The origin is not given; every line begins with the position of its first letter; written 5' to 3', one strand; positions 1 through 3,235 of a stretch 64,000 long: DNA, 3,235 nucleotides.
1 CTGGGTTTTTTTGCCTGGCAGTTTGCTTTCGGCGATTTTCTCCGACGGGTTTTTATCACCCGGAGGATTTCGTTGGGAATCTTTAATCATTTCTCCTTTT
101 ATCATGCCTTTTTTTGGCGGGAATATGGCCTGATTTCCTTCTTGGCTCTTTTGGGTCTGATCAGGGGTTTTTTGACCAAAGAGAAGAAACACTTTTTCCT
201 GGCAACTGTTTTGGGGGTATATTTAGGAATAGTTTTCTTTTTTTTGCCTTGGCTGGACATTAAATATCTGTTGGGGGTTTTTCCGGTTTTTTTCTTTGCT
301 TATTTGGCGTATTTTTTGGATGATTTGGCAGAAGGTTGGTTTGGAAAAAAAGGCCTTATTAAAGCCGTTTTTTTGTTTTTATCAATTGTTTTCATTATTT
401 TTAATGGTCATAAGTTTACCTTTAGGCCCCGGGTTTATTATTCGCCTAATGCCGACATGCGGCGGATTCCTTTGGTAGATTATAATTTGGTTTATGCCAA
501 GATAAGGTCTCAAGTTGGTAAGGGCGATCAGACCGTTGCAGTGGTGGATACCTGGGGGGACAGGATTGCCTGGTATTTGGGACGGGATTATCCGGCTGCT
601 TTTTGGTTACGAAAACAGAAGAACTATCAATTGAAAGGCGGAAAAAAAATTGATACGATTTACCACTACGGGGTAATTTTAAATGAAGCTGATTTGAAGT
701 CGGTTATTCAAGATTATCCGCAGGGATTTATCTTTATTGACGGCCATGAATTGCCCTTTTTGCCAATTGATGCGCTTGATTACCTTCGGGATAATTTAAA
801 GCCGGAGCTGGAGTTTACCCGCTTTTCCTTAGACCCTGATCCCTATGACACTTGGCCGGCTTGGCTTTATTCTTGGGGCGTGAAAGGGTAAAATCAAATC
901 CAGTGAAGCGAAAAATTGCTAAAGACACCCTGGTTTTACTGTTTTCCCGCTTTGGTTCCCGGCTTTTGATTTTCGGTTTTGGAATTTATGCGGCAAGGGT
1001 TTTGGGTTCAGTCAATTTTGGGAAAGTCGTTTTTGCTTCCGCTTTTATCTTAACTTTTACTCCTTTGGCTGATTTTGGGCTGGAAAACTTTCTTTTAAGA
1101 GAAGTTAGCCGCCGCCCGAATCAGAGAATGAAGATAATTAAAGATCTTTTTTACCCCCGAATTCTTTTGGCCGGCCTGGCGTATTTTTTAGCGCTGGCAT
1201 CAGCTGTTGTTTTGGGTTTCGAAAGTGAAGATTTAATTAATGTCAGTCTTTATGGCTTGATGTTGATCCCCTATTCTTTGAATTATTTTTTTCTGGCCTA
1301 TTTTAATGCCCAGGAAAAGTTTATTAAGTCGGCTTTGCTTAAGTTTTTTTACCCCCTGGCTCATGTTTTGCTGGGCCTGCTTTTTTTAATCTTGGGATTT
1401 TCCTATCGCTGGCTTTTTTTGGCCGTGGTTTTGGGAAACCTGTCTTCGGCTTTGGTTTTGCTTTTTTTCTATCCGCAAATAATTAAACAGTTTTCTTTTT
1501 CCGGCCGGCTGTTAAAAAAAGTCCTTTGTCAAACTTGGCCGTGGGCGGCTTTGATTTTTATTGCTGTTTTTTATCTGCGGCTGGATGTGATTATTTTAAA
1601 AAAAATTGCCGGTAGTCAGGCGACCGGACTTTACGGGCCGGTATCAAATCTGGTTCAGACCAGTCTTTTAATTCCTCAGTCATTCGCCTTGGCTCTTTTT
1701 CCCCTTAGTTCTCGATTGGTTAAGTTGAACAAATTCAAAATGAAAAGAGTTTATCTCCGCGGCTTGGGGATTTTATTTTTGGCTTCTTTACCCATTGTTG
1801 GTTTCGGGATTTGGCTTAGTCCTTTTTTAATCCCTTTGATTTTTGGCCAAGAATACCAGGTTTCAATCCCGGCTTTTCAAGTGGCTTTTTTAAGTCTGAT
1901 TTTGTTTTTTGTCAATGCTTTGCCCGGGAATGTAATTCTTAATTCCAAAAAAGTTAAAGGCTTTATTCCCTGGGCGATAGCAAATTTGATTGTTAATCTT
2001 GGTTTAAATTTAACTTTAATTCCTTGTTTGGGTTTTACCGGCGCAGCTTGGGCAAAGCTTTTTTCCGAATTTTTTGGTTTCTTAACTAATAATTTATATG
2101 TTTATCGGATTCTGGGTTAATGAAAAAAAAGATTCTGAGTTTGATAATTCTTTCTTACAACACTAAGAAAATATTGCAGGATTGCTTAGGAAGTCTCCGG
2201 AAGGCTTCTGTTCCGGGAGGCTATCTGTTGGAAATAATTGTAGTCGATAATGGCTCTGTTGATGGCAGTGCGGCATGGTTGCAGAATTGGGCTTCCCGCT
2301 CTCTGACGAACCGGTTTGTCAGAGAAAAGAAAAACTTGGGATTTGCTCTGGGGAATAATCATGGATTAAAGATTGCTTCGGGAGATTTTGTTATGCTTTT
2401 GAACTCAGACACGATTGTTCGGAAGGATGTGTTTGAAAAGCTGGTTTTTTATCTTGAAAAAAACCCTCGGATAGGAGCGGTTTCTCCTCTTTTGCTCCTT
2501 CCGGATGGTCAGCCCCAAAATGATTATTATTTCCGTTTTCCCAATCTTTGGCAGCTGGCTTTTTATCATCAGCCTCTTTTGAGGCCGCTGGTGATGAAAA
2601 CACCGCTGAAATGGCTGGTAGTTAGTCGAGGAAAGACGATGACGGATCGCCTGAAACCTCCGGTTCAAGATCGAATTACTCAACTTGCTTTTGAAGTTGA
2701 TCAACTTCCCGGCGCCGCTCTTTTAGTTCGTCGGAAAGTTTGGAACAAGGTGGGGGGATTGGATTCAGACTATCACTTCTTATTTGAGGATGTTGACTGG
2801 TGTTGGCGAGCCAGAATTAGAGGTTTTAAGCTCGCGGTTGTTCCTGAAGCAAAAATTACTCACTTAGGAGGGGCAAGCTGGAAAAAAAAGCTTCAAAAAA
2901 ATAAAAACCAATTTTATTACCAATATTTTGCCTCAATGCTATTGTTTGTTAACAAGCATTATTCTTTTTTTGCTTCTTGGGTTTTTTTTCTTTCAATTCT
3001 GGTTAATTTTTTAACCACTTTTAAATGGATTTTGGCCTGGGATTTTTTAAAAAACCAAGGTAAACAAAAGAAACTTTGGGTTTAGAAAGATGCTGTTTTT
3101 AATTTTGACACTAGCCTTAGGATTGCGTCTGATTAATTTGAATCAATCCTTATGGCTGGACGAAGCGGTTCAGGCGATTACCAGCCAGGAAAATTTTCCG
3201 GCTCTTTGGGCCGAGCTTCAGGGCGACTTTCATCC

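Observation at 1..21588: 21-kb glycosylation supercluster encoding a complete lipid-linked mannose pathway with four to five GT-C transferases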

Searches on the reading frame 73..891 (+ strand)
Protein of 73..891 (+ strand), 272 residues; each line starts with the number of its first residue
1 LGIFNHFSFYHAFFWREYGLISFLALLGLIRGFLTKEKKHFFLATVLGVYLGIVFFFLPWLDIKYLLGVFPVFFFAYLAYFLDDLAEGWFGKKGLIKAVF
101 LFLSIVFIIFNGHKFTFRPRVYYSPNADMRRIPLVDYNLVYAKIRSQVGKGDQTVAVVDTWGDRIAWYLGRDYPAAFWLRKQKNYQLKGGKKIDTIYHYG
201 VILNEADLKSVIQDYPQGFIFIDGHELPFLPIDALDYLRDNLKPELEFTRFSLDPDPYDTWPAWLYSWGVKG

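Call 4: search_protein_families(library=pfam, proteins=[window:73-891:+], max_evalue=0.01)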
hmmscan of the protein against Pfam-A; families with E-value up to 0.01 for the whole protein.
window:73-891:+ (272 aa): 0 families

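Call 6: search_protein_families(library=ncbifam, proteins=[window:73-891:+], max_evalue=0.01)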
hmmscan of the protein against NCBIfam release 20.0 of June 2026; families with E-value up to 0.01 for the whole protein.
window:73-891:+ (272 aa): 0 families

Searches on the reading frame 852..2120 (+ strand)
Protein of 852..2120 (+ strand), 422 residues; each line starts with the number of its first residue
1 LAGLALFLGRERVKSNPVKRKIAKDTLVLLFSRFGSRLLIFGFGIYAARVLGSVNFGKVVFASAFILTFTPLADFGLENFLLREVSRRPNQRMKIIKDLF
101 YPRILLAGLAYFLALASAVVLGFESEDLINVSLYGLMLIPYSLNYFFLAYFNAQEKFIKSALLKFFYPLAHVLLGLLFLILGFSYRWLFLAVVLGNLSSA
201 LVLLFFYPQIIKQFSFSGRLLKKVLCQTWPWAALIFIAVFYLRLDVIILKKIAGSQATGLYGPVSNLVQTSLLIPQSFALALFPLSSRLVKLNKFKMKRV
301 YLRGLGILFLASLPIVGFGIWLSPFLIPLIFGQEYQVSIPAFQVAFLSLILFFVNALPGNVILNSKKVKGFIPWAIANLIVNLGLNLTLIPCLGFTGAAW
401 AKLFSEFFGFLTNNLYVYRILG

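Call 4: search_protein_families(library=pfam, proteins=[window:852-2120:+], max_evalue=0.01)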
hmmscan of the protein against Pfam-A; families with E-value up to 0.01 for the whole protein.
window:852-2120:+ (422 aa): 2 families
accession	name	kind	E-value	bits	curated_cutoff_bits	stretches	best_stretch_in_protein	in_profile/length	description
PF01943.22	Polysacc_synt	-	2e-20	73.8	28.2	1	23-289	2-273/274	Polysaccharide biosynthesis protein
PF13440.11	Polysacc_synt_3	-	6.4e-18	65.4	23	1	48-340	3-293/293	Polysaccharide biosynthesis protein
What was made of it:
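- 903..2120 (+): Wzx-type (MOP) flippase. Polysacc_synt 73.8 bits and Polysacc_synt_3 65.4 bits (call 4).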

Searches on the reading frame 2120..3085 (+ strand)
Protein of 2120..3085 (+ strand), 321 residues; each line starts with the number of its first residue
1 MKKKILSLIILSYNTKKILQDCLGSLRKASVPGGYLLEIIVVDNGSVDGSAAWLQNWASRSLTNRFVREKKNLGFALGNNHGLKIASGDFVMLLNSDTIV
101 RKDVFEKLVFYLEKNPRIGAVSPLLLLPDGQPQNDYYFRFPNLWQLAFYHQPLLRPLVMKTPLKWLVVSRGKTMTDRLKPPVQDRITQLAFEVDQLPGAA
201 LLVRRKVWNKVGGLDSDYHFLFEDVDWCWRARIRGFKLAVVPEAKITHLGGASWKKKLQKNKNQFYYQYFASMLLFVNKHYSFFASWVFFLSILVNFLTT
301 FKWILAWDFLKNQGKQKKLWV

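Call 4: search_protein_families(library=pfam, proteins=[window:2120-3085:+], max_evalue=0.01)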
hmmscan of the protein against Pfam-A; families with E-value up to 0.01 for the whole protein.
window:2120-3085:+ (321 aa): 6 families
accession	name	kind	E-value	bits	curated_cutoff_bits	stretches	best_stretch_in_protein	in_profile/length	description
PF00535.33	Glycos_transf_2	-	6.3e-25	88.5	23.3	1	7-121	1-112/168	Glycosyl transferase family 2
PF13641.12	Glyco_tranf_2_3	-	3.3e-16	60.5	27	1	6-261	3-224/230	Glycosyltransferase like family 2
PF13632.12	Glyco_trans_2_3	-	6e-09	36.4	27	1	196-299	72-182/198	Glycosyl transferase family group 2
PF10111.15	Glyco_tranf_2_2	-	1.6e-06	28.3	27.3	1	9-109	3-103/276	Glycosyltransferase like family 2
PF13712.12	Glyco_tranf_2_5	-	0.00033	20.9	27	0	9-45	2-38/210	Glycosyltransferase like family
PF13506.12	Glyco_transf_21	-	0.00045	20.2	21.7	0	193-255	99-163/174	Glycosyl transferase family 21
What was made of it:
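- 2120..3085 (+): GT2a: WbbL-type GT2 with one C-terminal hydrophobic helix. Glycos_transf_2 88.5 bits (call 4).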

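Call 6: search_protein_families(library=ncbifam, proteins=[window:2120-3085:+], max_evalue=0.01)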
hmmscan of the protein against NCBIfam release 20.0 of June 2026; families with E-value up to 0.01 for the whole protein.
window:2120-3085:+ (321 aa): 22 families
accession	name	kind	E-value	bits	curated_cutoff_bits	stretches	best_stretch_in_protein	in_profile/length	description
TIGR03965.1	mycofact_glyco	equivalog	2.3e-23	82.8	280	2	7-128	77-194/467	mycofactocin biosynthesis glycosyltransferase MftF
TIGR03937.1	PgaC_IcaA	equivalog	2.8e-20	72.7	422.3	1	4-122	45-160/407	poly-beta-1,6-N-acetyl-D-glucosamine synthase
NF007482.0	PRK10073.1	equivalog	3.9e-15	55.7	423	1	3-109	5-107/334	glycosyltransferase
NF041875.1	EPS_EpsD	equivalog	4.2e-14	52.7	370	1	6-109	1-101/325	exopolysaccharide biosynthesis glycosyltransferase EpsD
TIGR04283.1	glyco_like_mftF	equivalog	4.9e-13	49.2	182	1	6-112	1-97/221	TIGR04283 family arsenosugar biosynthesis glycosyltransferase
NF038302.1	EPS_HpsE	equivalog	2.9e-12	46.2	300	1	6-122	3-121/307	hormogonium polysaccharide biosynthesis glycosyltransferase HpsE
TIGR03111.1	glyc2_xrt_Gpos1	hypoth_equivalog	6e-12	45.1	363.95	1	6-125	51-169/439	TIGR03111 family XrtG-associated glycosyltransferase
TIGR01556.1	rhamnosyltran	subfamily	1.7e-11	43.8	200.55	2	191-258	143-210/281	rhamnosyltransferase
NF047683.1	TeichurnBiosyTuaG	equivalog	1e-10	41.7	400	1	2-115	4-114/252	teichuronic acid biosynthesis protein TuaG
TIGR04009.1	wcaE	equivalog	1.5e-09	37.5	369.2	1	5-106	2-101/248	colanic acid biosynthesis glycosyltransferase WcaE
TIGR04242.1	nodulat_NodC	equivalog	4.9e-09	35.6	550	1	8-121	52-164/395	chitooligosaccharide synthase NodC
NF038299.1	EPS_HpsN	equivalog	9.7e-08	31.3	425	1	5-122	2-116/317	hormogonium polysaccharide biosynthesis glycosyltransferase HpsN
NF050050.1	ProtGlycPglI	equivalog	1.8e-07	30.9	500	1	5-109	3-105/306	GalNAc(5)-diNAcBac-PP-undecaprenol beta-1,3-glucosyltransferase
NF053739.1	GlytfEpsEBac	equivalog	3.3e-07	29.6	450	1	7-121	4-116/265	glycosyltransferase EpsE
NF050819.1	PolSacchBiosHfsG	equivalog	4.6e-07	29.3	500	1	37-105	39-109/302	polysaccharide biosynthesis protein HfsG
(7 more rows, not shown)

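Call 9: search_solved_structures(query=window:2120-3085:+, max_evalue=0.01)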
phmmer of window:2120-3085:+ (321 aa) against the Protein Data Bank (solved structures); distinct sequences matched with E-value up to 0.01: 19.
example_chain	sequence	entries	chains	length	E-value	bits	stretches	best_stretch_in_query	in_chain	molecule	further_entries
2z87_A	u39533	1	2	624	3.3e-09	39.6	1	5-110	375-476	Chondroitin synthase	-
2z86_A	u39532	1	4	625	3.3e-09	39.6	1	5-110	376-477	Chondroitin synthase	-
6yv7_B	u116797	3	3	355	3.8e-08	36.1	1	6-146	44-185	Glycosyl transferase, family 2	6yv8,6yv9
6yv7_A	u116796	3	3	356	3.8e-08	36.1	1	6-146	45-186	Glycosyl transferase, family 2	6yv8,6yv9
3bcv_A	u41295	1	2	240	8.1e-08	35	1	6-108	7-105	Putative glycosyltransferase protein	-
6p61_A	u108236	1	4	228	1.2e-07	34.4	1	4-127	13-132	Glycosyltransferase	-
5hea_A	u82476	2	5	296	1.6e-07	34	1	4-110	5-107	Putative glycosyltransferase (GalT1)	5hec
5tze_C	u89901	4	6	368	1.3e-06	31.1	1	7-114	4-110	Glycosyl transferase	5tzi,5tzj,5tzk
5tz8_A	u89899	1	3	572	3.1e-06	29.8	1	7-114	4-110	Glycosyl transferase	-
9omm_A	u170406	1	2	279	1.8e-05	27.3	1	7-141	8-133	Glycosyltransferase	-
9omh_A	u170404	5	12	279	1.8e-05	27.3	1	7-141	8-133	Glycosyltransferase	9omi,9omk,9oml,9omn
9omj_A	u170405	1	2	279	1.9e-05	27.2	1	7-141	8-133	Glycosyltransferase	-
8bz4_A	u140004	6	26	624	6.4e-05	25.5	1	6-115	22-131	Glycosyltransferase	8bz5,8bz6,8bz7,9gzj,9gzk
8bz8_A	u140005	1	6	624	7.6e-05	25.2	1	6-115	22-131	Glycosyltransferase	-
8vh7_A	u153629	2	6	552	0.0001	24.8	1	5-120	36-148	Heparosan synthase B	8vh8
5mlz_A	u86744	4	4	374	0.00043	22.8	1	6-118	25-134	Dolichol monophosphate mannose synthase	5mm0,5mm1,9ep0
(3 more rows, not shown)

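Call 14: find_encoding_contigs(protein=window:2120-3085:+, flank=10000, max_places=6)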
Protein window:2120-3085:+ (321 aa): 1 contig read that carries it; 1 place shown.
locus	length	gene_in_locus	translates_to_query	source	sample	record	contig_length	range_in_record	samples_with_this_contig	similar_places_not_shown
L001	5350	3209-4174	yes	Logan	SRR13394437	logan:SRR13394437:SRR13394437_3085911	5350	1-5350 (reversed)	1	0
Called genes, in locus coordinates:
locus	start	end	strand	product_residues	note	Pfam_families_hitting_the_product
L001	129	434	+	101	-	-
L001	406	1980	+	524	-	PF13231:PMT_2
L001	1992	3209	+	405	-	PF01943:Polysacc_synt, PF13440:Polysacc_synt_3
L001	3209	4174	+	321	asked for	PF00535:Glycos_transf_2, PF10111:Glyco_tranf_2_2 (faint), PF13641:Glyco_tranf_2_3, PF13632:Glyco_trans_2_3 (faint)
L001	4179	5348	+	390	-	?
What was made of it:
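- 903..2120 (+): The start follows the gene call in L001 (call 14).
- On GT-C superfamily (ArnT/PMT/STT3-like, GT-C_A): GTC1 has a precomputed PMT_2 hit (call 14).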

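Call 17: search_solved_structures(query=L001:406-1980:+, max_evalue=1)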
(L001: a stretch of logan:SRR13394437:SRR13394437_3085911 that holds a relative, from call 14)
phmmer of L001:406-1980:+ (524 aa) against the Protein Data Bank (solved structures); distinct sequences matched with E-value up to 1: 0.

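Call 74: find_related_loci(query=L001:406-1977:+, collection=metagenome_contigs, flank=10000)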
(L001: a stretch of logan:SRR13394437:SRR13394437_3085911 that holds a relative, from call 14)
Query L001:406-1977:+ (524 aa) in metagenome_contigs; peptide patterns used: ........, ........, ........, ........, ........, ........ (x = any residue, [..] = any of these).
123 stretches matched a pattern; 6 encode a relative of the query (tblastn E <= 1e-3); 6 distinct loci.
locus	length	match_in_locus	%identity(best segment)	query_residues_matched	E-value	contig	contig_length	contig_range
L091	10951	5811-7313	54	23-521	0e+0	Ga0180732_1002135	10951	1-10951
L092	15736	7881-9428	46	3-522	2e-134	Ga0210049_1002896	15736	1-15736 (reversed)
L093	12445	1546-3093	46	3-522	2e-134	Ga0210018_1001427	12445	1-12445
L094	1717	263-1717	44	3-491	4e-122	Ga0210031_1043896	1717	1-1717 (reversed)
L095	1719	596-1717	52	3-372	1e-116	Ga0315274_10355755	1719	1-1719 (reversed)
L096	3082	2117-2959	34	26-323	1e-25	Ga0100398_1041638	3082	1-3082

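Call 76: search_protein_families(library=pfam, proteins=[L001:129-434:+, L091:5408-5767:+, L091:1894-5427:+, L091:3-842:+, L091:8553-8981:+, L093:6265-7683:+, L093:7673-9346:+, L092:1479-3308:+, L093:867-1565:+], max_evalue=0.01)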
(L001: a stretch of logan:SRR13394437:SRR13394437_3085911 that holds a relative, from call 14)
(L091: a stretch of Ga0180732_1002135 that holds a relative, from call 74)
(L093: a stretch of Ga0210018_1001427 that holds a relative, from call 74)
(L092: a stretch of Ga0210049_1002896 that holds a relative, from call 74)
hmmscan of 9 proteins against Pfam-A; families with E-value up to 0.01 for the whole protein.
L001:129-434:+ (101 aa): 0 families

L091:5408-5767:+ (120 aa): 0 families

L091:1894-5427:+ (1178 aa): 0 families

L091:3-842:+ (280 aa): 1 family
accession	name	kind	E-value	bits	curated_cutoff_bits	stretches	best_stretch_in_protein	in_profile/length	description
PF04055.27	Radical_SAM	-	1.9e-11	44.9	29.5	1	7-150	23-164/166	Radical SAM superfamily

L091:8553-8981:+ (143 aa): 2 families
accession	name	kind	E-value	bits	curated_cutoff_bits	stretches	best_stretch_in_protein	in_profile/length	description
PF05635.17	23S_rRNA_IVP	-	2e-35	121.7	33.8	1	27-130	1-104/106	23S rRNA-intervening sequence protein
PF22296.2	bAvd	-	0.0038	18.1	40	1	33-134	5-104/107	bAvd-like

L093:6265-7683:+ (473 aa): 0 families

L093:7673-9346:+ (558 aa): 2 families
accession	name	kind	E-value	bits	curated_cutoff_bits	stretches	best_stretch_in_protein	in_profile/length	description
PF13231.12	PMT_2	-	0.00042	21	26.1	1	74-219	12-153/160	Dolichyl-phosphate-mannose-protein mannosyltransferase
PF14378.12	PAP2_3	-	0.0087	16.3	27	0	175-234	30-88/190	PAP2 superfamily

L092:1479-3308:+ (610 aa): 0 families

L093:867-1565:+ (233 aa): 0 families
